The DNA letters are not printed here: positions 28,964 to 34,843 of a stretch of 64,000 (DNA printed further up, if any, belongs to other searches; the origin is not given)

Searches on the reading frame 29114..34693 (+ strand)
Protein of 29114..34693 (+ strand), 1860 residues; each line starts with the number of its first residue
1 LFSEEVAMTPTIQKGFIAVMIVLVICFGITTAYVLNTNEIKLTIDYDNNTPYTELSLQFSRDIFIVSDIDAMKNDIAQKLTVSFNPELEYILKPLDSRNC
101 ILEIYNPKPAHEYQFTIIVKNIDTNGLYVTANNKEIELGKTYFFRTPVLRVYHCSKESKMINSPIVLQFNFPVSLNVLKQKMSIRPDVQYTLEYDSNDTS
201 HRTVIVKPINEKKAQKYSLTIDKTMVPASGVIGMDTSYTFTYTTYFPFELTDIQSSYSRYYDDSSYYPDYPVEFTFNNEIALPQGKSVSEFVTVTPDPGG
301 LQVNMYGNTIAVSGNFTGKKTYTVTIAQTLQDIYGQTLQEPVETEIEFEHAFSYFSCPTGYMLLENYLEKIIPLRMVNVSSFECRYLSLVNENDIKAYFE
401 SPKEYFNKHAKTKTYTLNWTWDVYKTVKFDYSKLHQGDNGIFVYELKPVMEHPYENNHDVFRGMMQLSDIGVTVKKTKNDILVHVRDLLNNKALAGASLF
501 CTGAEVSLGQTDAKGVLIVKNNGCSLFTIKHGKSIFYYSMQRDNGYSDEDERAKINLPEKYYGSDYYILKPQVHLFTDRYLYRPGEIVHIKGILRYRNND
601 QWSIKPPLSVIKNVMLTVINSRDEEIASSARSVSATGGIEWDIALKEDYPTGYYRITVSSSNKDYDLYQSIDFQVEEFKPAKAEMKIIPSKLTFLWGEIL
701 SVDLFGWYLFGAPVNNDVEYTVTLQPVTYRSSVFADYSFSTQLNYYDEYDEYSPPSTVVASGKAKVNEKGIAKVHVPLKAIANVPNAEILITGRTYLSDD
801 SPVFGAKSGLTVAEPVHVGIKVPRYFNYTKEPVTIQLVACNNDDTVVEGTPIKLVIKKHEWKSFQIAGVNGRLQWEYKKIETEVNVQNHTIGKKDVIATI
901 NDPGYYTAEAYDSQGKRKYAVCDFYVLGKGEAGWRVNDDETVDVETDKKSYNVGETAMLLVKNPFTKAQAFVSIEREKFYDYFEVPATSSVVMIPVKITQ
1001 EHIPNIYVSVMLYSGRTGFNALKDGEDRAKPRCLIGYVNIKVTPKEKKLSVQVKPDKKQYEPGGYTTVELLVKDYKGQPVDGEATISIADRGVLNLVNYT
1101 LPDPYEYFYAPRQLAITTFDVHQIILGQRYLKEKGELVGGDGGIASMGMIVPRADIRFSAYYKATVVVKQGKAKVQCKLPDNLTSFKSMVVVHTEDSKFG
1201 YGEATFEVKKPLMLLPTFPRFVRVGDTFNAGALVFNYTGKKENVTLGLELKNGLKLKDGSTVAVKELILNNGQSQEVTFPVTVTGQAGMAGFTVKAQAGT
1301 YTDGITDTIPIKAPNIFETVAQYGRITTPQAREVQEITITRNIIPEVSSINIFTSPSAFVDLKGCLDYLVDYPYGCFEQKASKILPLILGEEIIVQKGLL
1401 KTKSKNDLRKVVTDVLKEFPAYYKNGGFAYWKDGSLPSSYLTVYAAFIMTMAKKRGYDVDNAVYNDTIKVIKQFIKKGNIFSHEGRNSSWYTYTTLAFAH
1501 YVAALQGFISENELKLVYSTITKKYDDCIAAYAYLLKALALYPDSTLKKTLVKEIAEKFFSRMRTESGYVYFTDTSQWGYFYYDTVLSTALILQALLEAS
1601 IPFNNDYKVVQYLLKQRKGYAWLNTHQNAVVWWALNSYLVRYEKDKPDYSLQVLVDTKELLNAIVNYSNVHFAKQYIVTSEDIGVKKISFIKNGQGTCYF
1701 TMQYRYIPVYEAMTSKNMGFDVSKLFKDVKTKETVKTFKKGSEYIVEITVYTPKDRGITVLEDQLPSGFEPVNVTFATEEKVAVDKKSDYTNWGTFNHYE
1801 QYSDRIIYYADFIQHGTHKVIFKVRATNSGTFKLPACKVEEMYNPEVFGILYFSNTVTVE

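Call 36: search_protein_families(library=pfam, proteins=[window:29114-34693:+], max_evalue=0.001)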
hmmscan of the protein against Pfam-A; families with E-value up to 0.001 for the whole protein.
window:29114-34693:+ (1860 aa): 7 families
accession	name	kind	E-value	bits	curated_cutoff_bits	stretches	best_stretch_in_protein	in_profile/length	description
PF17973.7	bMG10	-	3.1e-29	102.2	26.2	1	1719-1846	1-131/131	Bacterial Alpha-2-macroglobulin MG10 domain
PF00207.28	A2M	-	3.9e-19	68.7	21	1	1161-1246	3-90/92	Alpha-2-macroglobulin family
PF07703.20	A2M_BRD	-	1.1e-17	65.1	22.7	1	942-1096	1-140/140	Alpha-2-macroglobulin bait region domain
PF01835.25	MG2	-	3.4e-17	63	32.8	1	573-675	2-96/96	MG2 domain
PF13205.12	Big_5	-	2e-07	32.1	23.6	0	272-348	25-103/105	Bacterial Ig-like domain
PF11974.14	bMG3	-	3.6e-06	27.3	34.9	1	467-522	1-59/103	Bacterial alpha-2-macroglobulin MG3 domain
PF17972.7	bMG5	-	0.00023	22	26.5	1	697-783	17-106/127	Bacterial Alpha-2-macroglobulin MG5 domain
